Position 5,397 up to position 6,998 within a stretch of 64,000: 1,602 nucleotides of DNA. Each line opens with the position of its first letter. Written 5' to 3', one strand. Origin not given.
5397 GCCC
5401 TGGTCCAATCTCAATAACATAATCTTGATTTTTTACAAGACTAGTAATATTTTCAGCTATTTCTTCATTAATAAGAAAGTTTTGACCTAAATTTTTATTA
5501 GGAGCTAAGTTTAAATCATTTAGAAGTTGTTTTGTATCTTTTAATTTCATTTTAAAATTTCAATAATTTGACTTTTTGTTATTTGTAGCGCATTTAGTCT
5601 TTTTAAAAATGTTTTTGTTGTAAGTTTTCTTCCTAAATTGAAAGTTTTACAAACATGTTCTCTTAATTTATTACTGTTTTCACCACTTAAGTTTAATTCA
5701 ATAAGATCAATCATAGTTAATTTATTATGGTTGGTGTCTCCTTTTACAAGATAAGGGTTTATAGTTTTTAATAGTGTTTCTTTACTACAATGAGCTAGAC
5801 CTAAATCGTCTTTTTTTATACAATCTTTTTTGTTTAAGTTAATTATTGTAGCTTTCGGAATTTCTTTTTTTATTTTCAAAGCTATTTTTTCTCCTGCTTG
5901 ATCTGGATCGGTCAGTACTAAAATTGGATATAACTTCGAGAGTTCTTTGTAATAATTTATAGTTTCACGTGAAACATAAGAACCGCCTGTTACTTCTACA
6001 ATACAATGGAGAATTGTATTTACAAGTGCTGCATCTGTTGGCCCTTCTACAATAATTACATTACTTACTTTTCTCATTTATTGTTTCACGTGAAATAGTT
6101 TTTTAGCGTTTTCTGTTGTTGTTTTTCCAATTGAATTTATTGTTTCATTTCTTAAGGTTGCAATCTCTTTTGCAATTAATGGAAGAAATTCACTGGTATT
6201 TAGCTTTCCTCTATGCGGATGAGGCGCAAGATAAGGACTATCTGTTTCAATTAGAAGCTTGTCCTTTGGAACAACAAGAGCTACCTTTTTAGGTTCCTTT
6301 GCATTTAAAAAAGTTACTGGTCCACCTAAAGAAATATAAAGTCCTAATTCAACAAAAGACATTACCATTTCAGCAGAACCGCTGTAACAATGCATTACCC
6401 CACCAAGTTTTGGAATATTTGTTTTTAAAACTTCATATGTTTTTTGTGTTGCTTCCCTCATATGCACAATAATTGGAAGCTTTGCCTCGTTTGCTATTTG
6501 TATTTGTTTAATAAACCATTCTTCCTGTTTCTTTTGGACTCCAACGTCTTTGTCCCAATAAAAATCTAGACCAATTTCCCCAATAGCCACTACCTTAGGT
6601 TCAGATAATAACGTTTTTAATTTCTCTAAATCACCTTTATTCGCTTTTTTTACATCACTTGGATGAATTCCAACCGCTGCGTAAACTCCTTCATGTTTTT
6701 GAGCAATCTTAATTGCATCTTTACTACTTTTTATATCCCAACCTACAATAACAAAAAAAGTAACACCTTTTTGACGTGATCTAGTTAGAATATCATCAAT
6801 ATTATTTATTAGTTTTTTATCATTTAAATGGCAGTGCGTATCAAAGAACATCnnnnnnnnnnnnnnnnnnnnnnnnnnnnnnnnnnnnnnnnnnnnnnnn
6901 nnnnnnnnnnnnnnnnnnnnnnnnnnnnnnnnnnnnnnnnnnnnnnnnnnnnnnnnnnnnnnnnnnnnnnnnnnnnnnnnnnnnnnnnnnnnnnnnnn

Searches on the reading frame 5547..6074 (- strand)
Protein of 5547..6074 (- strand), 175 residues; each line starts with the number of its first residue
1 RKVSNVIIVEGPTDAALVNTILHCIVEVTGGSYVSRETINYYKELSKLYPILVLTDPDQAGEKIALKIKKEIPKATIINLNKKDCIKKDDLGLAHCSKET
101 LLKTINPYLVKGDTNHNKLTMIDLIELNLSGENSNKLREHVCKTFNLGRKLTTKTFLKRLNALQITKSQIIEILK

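Call 76: search_protein_families(library=pfam, proteins=[window:5547-6074:-], max_evalue=0.00001)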
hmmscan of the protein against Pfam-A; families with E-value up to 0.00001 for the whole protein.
window:5547-6074:- (175 aa): 3 families
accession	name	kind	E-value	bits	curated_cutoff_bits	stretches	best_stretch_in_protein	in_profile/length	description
PF13331.11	DUF4093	-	3.5e-17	63.2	25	1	90-174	1-86/86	Domain of unknown function (DUF4093)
PF01751.28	Toprim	-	4.9e-09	36.7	23.1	1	6-72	2-80/96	Toprim domain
PF13662.12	Toprim_4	-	8.1e-07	29.6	25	1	5-72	2-74/85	Toprim domain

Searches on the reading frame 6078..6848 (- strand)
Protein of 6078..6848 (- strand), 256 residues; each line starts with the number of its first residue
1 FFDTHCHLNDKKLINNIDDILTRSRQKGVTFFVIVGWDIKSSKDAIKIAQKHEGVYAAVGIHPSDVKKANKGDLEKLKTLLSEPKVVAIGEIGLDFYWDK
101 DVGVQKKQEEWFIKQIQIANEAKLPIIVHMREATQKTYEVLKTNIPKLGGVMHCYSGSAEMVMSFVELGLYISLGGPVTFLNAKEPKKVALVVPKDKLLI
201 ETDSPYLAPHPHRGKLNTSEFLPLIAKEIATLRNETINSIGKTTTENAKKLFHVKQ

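Call 76: search_protein_families(library=pfam, proteins=[window:6078-6848:-], max_evalue=0.00001)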
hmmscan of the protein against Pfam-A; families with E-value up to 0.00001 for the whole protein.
window:6078-6848:- (256 aa): 1 family
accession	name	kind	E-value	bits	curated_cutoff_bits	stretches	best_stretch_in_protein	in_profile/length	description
PF01026.27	TatD_DNase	-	6.6e-83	278.4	27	1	2-253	1-253/253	TatD related DNase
